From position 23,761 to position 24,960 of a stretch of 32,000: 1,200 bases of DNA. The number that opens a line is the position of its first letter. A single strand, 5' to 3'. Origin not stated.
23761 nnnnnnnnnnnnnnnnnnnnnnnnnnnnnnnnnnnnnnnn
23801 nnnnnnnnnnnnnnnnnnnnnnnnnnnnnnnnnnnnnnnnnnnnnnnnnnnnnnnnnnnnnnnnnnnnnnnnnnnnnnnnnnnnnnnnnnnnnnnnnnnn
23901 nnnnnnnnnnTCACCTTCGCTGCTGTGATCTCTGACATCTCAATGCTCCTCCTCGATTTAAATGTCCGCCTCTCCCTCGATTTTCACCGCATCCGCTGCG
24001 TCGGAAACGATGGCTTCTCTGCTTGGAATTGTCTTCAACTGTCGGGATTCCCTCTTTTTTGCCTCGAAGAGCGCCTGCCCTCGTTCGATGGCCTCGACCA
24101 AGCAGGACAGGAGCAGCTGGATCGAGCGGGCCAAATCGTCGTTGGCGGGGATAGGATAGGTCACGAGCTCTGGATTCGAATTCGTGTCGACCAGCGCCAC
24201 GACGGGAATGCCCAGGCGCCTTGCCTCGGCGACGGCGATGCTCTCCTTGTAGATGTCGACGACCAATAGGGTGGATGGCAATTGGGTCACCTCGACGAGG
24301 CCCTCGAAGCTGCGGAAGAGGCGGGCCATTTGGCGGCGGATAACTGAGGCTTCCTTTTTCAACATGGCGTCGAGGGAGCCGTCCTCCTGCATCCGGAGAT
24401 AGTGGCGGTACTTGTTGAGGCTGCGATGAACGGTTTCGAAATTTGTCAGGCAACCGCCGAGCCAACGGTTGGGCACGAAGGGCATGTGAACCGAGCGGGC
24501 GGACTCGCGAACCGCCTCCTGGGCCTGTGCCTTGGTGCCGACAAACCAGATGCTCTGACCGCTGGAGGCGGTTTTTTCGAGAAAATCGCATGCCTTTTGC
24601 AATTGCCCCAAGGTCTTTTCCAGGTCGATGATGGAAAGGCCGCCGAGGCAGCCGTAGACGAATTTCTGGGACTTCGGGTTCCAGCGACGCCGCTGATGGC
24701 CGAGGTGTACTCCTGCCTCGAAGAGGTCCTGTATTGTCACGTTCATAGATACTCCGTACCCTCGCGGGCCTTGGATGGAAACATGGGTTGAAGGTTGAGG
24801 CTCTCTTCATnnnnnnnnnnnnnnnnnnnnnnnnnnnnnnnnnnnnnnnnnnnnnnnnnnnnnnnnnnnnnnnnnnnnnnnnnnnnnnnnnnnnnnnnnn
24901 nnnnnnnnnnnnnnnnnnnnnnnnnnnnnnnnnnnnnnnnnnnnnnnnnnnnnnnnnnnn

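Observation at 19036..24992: Inverted near-twin copies (4 and 6) differ almost only by compensated base-pair swaps, and the hairpin-C loop is flipped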

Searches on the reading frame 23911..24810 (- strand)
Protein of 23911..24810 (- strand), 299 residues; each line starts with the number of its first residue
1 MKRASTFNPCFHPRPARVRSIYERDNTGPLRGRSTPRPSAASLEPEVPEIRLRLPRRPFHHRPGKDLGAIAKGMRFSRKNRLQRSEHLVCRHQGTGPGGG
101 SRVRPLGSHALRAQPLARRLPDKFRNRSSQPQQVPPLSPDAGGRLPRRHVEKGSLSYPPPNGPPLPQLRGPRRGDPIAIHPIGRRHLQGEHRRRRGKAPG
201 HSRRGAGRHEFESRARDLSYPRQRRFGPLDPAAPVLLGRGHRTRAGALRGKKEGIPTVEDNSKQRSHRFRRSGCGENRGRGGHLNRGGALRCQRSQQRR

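Call 15: search_protein_families(library=pfam, proteins=[window:23911-24810:-])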
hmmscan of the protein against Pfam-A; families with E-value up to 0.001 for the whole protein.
window:23911-24810:- (299 aa): 0 families

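Call 16: find_encoding_contigs(protein=window:23911-24810:-, flank=10000, max_places=6)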
Protein window:23911-24810:- (299 aa): no gene with exactly this product is on record in the collection.

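Call 42: find_homologous_proteins(query=window:23958-24746:-, max_evalue=1e-60)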
Query window:23958-24746:- (262 aa): 2540 proteins with E <= 1e-60 among 8000 candidates; the best 120 are listed.
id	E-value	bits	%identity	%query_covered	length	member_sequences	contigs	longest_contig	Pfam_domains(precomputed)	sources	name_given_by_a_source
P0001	5.5e-155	532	92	100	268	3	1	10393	PF00318.26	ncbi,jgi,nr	ncbi:MAG: 30S ribosomal protein S2 [Puniceicoccales bacterium]|jgi:small subunit ribosomal protein S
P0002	1.8e-131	455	80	99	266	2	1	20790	PF00318.26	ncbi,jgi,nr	ncbi:MAG: 30S ribosomal protein S2 [Puniceicoccales bacterium]|jgi:small subunit ribosomal protein S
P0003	3.8e-125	434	76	100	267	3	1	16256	PF00318.26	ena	-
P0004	7.3e-96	338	64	93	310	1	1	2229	PF00318.26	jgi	jgi:small subunit ribosomal protein S2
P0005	5.5e-94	332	58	98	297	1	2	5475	PF00318.26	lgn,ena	-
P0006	5.8e-94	332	60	98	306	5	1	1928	PF00318.26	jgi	jgi:small subunit ribosomal protein S2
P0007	1.9e-93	330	63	93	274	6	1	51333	PF00318.26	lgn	-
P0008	2.3e-93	330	62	92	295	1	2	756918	PF00318.26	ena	-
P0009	4.1e-93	329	59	99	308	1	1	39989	PF00318.26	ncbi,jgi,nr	ncbi:MAG: 30S ribosomal protein S2 [Puniceicoccales bacterium]|jgi:small subunit ribosomal protein S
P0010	1.3e-92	327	59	99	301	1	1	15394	PF00318.26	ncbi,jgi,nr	ncbi:MAG: 30S ribosomal protein S2 [Puniceicoccales bacterium]|jgi:small subunit ribosomal protein S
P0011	1.5e-92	327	58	98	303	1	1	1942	PF00318.26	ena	-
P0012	1.5e-92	327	59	94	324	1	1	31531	PF00318.26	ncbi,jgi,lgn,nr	ncbi:MAG: 30S ribosomal protein S2 [Puniceicoccales bacterium]|jgi:small subunit ribosomal protein S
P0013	2.8e-92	326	59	98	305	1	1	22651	PF00318.26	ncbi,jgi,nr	ncbi:MAG: 30S ribosomal protein S2 [Puniceicoccales bacterium]|jgi:small subunit ribosomal protein S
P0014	3.7e-92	326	61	94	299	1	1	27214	PF00318.26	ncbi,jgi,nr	ncbi:MAG: 30S ribosomal protein S2 [Puniceicoccales bacterium]|jgi:small subunit ribosomal protein S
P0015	7.4e-92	325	60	96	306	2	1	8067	PF00318.26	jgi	jgi:small subunit ribosomal protein S2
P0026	3.2e-89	316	64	85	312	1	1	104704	PF00318.26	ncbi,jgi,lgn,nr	ncbi:MAG: 30S ribosomal protein S2 [Puniceicoccales bacterium]|jgi:small subunit ribosomal protein S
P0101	2.7e-81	290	52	99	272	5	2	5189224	PF00318.26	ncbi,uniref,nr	ncbi:30S ribosomal protein S2 [Puniceicoccus vermicola]|uniref:Small ribosomal subunit protein uS2 n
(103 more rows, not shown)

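Call 43: find_encoding_contigs(protein=P0001, flank=10000, max_places=3)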
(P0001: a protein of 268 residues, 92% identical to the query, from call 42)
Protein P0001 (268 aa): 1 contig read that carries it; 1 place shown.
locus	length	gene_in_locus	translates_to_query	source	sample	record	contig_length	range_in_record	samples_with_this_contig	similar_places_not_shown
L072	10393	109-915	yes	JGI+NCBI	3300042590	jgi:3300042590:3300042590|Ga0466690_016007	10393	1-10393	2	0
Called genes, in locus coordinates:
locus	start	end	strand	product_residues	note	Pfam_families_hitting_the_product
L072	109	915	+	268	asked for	PF00318:Ribosomal_S2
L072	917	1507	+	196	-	PF00889:EF_TS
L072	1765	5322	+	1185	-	PF01855:POR_N, PF17147:PFOR_II, PF01558:POR, PF10371:EKR, PF12838:Fer4_7, PF13183:Fer4_8, PF13484:Fer4_16, PF02775:TPP_enzyme_C, +6 more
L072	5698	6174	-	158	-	-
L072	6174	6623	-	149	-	PF07963:N_methyl (weak), PF08334:T2SSG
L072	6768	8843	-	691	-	PF00884:Sulfatase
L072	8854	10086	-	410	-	PF00579:tRNA-synt_1b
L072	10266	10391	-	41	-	?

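Call 44: find_encoding_contigs(protein=P0002, flank=10000, max_places=3)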
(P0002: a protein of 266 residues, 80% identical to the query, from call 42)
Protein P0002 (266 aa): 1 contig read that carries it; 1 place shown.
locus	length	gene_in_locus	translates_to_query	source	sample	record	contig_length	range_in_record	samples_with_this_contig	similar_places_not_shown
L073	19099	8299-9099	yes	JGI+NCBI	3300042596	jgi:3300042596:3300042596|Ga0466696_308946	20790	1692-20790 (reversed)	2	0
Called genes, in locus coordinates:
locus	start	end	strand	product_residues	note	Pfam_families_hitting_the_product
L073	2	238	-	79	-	?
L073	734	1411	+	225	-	-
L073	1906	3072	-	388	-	PF00226:DnaJ, PF01556:DnaJ_C, PF00684:DnaJ_CXXCXGXG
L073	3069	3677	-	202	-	PF01025:GrpE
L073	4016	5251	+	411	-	PF00365:PFK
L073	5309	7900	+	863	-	PF00133:tRNA-synt_1, PF09334:tRNA-synt_1g, PF13603:tRNA-synt_1_2, PF00133:tRNA-synt_1, PF08264:Anticodon_1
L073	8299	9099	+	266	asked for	PF00318:Ribosomal_S2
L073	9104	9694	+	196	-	PF00889:EF_TS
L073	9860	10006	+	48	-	-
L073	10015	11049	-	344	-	PF17101:Stealth_CR1, PF11380:Stealth_CR2, PF17102:Stealth_CR3 (weak)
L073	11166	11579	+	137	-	-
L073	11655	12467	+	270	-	PF17746:SfsA_N, PF03749:SfsA (weak)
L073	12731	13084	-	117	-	PF01609:DDE_Tnp_1, PF13586:DDE_Tnp_1_2 (weak)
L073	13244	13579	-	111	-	PF13340:DUF4096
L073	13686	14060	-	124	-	-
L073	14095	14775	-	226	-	-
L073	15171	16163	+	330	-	PF02899:Phage_int_SAM_1, PF00589:Phage_integrase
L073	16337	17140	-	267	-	PF00106:adh_short, PF13561:adh_short_C2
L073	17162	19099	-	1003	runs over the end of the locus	PF00675:Peptidase_M16, PF05193:Peptidase_M16_C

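Call 45: find_encoding_contigs(protein=P0003, flank=10000, max_places=3)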
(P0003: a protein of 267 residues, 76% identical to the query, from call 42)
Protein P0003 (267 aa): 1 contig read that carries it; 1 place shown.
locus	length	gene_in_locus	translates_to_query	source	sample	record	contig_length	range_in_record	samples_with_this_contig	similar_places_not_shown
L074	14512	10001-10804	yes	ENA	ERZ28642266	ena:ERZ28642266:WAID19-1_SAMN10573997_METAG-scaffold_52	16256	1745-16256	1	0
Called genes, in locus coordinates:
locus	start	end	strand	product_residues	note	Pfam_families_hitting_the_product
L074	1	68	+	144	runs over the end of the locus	PF02472:ExbD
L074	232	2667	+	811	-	PF01624:MutS_I, PF05188:MutS_II, PF05192:MutS_III, PF05190:MutS_IV, PF00488:MutS_V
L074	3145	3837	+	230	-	-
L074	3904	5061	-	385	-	PF00226:DnaJ, PF01556:DnaJ_C, PF00684:DnaJ_CXXCXGXG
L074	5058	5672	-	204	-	PF01025:GrpE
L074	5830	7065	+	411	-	PF00365:PFK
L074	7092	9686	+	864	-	PF00133:tRNA-synt_1, PF09334:tRNA-synt_1g, PF13603:tRNA-synt_1_2, PF00133:tRNA-synt_1, PF08264:Anticodon_1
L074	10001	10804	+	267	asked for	PF00318:Ribosomal_S2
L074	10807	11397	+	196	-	PF25025:EF-Ts_N (weak), PF00889:EF_TS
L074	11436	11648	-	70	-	-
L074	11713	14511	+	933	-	?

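Call 73: find_encoding_contigs(protein=P0009, flank=10000, max_places=1)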
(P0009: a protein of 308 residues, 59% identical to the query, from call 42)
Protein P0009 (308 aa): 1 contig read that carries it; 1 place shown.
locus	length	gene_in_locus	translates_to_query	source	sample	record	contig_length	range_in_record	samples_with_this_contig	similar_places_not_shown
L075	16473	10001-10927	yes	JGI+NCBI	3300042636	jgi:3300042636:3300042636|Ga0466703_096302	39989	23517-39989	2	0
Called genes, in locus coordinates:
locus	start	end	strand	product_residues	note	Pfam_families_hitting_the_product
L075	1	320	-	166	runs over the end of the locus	PF04390:LptE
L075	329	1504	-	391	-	PF13428:TPR_14 (faint), PF07719:TPR_2 (faint), PF13174:TPR_6 (faint), PF13181:TPR_8 (faint), PF13525:YfiO (weak)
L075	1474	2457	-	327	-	PF00108:Thiolase_N (weak), PF08545:ACP_syn_III, PF08541:ACP_syn_III_C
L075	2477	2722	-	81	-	PF01016:Ribosomal_L27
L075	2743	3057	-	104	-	PF00829:Ribosomal_L21p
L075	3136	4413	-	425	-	PF02606:LpxK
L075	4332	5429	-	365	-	-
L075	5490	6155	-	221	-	PF04367:DUF502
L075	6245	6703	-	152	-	PF02367:TsaE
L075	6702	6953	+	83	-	-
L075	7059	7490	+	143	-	PF00572:Ribosomal_L13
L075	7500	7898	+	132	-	PF00380:Ribosomal_S9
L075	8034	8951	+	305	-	PF00698:Acyl_transf_1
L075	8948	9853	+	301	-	PF02401:LYTB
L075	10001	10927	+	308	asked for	PF00318:Ribosomal_S2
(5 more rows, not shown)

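Call 74: find_encoding_contigs(protein=P0026, flank=10000, max_places=1)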
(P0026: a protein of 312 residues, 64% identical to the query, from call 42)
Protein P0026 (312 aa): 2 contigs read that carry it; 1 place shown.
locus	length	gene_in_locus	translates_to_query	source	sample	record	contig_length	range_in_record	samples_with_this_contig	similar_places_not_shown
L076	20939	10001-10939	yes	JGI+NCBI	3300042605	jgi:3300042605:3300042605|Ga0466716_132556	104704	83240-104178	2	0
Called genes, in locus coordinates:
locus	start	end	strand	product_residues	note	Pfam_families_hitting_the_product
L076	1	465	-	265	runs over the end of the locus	PF01514:YscJ_FliF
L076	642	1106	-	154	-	PF09392:T3SS_needle_F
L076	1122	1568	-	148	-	PF09613:HrpB1_HrpK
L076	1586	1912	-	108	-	PF09392:T3SS_needle_F (weak)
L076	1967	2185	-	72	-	-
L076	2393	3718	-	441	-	PF16697:Yop-YscD_cpl, PF21937:Yop-YscD_ppl_2nd (faint), PF23893:Y4YQ_C (weak)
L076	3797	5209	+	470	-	PF09059:TyeA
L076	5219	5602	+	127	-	-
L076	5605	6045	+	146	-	PF09474:Type_III_YscX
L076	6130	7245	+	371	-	PF03739:LptF_LptG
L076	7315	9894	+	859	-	PF00133:tRNA-synt_1, PF09334:tRNA-synt_1g, PF13603:tRNA-synt_1_2, PF00133:tRNA-synt_1, PF08264:Anticodon_1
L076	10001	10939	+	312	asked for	PF00318:Ribosomal_S2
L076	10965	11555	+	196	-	PF00889:EF_TS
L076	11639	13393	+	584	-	PF13606:Ank_3 (faint), PF12796:Ank_2 (faint), PF00023:Ank (faint), PF13637:Ank_4 (faint)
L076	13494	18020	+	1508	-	PF12796:Ank_2 (faint), PF00023:Ank (faint), PF13606:Ank_3 (faint)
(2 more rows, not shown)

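Call 75: find_encoding_contigs(protein=P0101, flank=10000, max_places=1)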
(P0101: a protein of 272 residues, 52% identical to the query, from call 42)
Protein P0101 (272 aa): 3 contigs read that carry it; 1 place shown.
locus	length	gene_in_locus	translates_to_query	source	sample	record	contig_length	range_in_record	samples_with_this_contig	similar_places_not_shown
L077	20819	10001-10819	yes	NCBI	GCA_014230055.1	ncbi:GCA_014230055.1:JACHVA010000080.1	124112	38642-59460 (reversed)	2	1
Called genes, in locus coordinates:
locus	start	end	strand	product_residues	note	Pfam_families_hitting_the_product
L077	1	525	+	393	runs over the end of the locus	PF14237:GYF_2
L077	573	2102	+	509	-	PF03631:Virul_fac_BrkB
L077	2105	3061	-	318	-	PF01797:Y1_Tnp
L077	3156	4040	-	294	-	PF08379:Bact_transglu_N, PF01841:Transglut_core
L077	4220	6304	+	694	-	PF19310:TOP_N, PF01432:Peptidase_M3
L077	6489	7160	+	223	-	PF04298:Zn_peptidase_2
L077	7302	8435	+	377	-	PF01497:Peripla_BP_2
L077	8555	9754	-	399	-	PF00365:PFK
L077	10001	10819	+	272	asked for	PF00318:Ribosomal_S2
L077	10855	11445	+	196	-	PF00889:EF_TS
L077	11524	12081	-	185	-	-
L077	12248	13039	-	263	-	PF00106:adh_short, PF08659:KR, PF13561:adh_short_C2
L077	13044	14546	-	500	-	PF03446:NAD_binding_2, PF00393:6PGD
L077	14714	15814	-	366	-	PF00294:PfkB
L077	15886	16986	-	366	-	PF02615:Ldh_2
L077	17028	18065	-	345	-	PF00389:2-Hacid_dh, PF02826:2-Hacid_dh_C, PF03446:NAD_binding_2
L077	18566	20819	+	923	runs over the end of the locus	PF01326:PPDK_N, PF00391:PEP-utilizers, PF02896:PEP-utilizers_C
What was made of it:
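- Tried and rejected: I found a RayT-like Y1 transposase next to rpsB in Puniceicoccus vermicola (call 75).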

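Call 78: find_homologous_proteins(query=L077:2108-3061:-, max_evalue=1e-10)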
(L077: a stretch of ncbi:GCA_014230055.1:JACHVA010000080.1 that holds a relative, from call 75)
Query L077:2108-3061:- (318 aa): 7306 proteins with E <= 1e-10 among 8000 candidates; the best 120 are listed.
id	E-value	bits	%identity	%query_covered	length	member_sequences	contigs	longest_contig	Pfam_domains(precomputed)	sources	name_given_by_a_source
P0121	7.8e-211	717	100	100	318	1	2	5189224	PF01797.22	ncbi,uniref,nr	ncbi:transposase [Puniceicoccus vermicola]|uniref:Transposase n=1 Tax=Puniceicoccus vermicola TaxID=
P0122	4.5e-188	642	91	100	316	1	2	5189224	PF01797.22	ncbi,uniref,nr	ncbi:transposase [Puniceicoccus vermicola]|uniref:Transposase n=1 Tax=Puniceicoccus vermicola TaxID=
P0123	1.9e-187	640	91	100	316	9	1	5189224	PF01797.22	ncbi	ncbi:transposase [Puniceicoccus vermicola]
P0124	6.9e-187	638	90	100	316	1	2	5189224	PF01797.22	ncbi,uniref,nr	ncbi:transposase [Puniceicoccus vermicola]|uniref:Transposase n=1 Tax=Puniceicoccus vermicola TaxID=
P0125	8.5e-183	625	89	100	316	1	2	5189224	PF01797.22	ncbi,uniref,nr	ncbi:transposase [Puniceicoccus vermicola]|uniref:Transposase n=1 Tax=Puniceicoccus vermicola TaxID=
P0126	1.3e-171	588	83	100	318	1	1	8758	PF01797.22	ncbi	ncbi:MAG: transposase [Puniceicoccales bacterium]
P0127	4.0e-164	563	93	85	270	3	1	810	PF01797.22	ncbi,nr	ncbi:transposase, partial [Puniceicoccus vermicola]|nr:transposase [Puniceicoccus vermicola]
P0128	2.0e-160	551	77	100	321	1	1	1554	PF01797.22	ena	-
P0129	1.4e-159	548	78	98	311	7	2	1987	PF01797.22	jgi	-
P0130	1.7e-159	548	76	99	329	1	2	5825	PF01797.22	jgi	-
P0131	2.3e-159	548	77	100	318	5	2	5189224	PF01797.22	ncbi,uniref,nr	ncbi:transposase [Puniceicoccus vermicola]|uniref:Transposase n=1 Tax=Puniceicoccus vermicola TaxID=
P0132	3.6e-159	547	75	100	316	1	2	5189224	PF01797.22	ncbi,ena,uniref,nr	ncbi:transposase [Puniceicoccus vermicola]|uniref:Transposase n=1 Tax=Puniceicoccus vermicola TaxID=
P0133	5.4e-159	546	75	100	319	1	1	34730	PF01797.22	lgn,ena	-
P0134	1.0e-158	545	75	100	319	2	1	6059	PF01797.22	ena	-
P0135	2.2e-158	544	77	100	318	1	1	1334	PF01797.22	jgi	jgi:REP element-mobilizing transposase RayT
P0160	1.5e-144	499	73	100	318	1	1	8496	PF01797.22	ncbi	ncbi:MAG: transposase [Puniceicoccales bacterium]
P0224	2.1e-119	416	63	95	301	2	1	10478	PF01797.22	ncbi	ncbi:MAG: transposase [Puniceicoccales bacterium]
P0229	4.3e-116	405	68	85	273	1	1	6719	PF01797.22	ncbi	ncbi:MAG: transposase, partial [Puniceicoccales bacterium]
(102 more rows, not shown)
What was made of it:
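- Tried and rejected: It is multi-copy and widespread (call 78).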

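Call 79: find_encoding_contigs(protein=P0224, flank=6000, max_places=2)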
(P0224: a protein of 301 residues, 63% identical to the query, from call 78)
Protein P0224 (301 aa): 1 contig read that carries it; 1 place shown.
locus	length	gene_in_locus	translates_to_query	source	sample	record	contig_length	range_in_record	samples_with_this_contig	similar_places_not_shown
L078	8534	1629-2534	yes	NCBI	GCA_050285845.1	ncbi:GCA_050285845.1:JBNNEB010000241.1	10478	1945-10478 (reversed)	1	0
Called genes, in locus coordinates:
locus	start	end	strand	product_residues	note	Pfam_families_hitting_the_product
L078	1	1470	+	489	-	PF00664:ABC_membrane, PF02463:SMC_N (faint), PF00005:ABC_tran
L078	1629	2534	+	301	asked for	PF01797:Y1_Tnp (weak)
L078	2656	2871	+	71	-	PF01192:RNA_pol_Rpb6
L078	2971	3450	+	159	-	PF01668:SmpB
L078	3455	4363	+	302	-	PF00288:GHMP_kinases_N, PF08544:GHMP_kinases_C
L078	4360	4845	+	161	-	PF00588:SpoU_methylase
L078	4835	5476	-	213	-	PF12766:Pyridox_oxase_2 (weak), PF01243:PNPOx_N, PF10590:PNP_phzG_C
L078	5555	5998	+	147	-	-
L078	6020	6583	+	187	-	PF03968:LptD_N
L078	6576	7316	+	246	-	PF00005:ABC_tran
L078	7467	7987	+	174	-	PF02603:Hpr_kinase_N, PF07475:Hpr_kinase_C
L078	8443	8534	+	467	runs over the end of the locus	PF11638:DnaA_N, PF00308:Bac_DnaA, PF01695:IstB_IS21, PF01637:ATPase_2 (faint), PF13173:AAA_14 (faint), PF00004:AAA, PF08299:Bac_DnaA_C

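Call 80: find_encoding_contigs(protein=P0160, flank=6000, max_places=2)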
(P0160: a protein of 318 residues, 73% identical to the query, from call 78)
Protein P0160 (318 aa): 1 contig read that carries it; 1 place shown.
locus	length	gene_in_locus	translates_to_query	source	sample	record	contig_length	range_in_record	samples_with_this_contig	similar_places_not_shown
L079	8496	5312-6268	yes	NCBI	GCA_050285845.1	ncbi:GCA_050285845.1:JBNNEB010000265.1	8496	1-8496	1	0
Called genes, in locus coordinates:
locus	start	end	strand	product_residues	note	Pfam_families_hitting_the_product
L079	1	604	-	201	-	?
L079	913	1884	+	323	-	PF20030:bpMoxR (weak), PF00004:AAA (weak), PF07726:AAA_3, PF07728:AAA_5, PF17863:AAA_lid_2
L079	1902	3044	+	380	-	PF01882:DUF58 (weak)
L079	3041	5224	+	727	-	PF11992:TgpA_N, PF01841:Transglut_core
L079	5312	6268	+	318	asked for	PF01797:Y1_Tnp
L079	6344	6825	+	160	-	PF01435:Peptidase_M48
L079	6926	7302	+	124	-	PF01435:Peptidase_M48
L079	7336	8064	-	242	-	PF01936:NYN, PF12872:OST-HTH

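Call 81: find_encoding_contigs(protein=P0229, flank=6000, max_places=2)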
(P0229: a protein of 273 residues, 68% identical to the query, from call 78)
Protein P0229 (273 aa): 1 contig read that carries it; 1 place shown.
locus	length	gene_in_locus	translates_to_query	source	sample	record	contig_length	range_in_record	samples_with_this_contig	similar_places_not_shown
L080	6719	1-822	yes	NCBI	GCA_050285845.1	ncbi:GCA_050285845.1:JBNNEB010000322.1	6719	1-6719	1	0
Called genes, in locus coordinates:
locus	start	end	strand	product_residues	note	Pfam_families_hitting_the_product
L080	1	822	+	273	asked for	PF01797:Y1_Tnp (faint)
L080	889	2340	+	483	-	PF02321:OEP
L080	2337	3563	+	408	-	PF25917:BSH_RND (weak)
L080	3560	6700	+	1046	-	PF00873:ACR_tran, PF02355:SecD_SecF_C (weak)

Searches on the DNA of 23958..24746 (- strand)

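Call 76: search_with_rna_model(model_id=R1, sources=[L075, L076, L077], max_evalue=0.01, filters=off)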
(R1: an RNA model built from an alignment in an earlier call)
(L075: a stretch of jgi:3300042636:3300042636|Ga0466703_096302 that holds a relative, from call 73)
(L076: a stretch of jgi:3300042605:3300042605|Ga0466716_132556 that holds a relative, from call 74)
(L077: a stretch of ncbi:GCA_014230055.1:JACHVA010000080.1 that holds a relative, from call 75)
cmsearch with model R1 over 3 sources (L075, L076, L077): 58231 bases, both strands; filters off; matches with E-value up to 0.01: 0.
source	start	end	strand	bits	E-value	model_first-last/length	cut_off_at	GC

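Call 82: search_with_rna_model(model_id=R1, sources=[L078, L079, L080], max_evalue=0.01, filters=off)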
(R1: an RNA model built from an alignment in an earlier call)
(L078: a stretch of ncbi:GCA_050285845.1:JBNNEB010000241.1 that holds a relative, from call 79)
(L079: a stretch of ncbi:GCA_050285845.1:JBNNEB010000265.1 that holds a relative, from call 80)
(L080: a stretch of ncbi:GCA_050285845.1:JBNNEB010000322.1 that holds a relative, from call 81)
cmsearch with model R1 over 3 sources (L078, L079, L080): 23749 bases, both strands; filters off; matches with E-value up to 0.01: 0.
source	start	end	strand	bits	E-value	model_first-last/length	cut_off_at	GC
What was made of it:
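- On REP/REPIN (RAYT-mobilised): Loci that do carry RayT lack the element (calls 76, 82).
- Tried and rejected: Its own loci lack the element (calls 76, 82).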
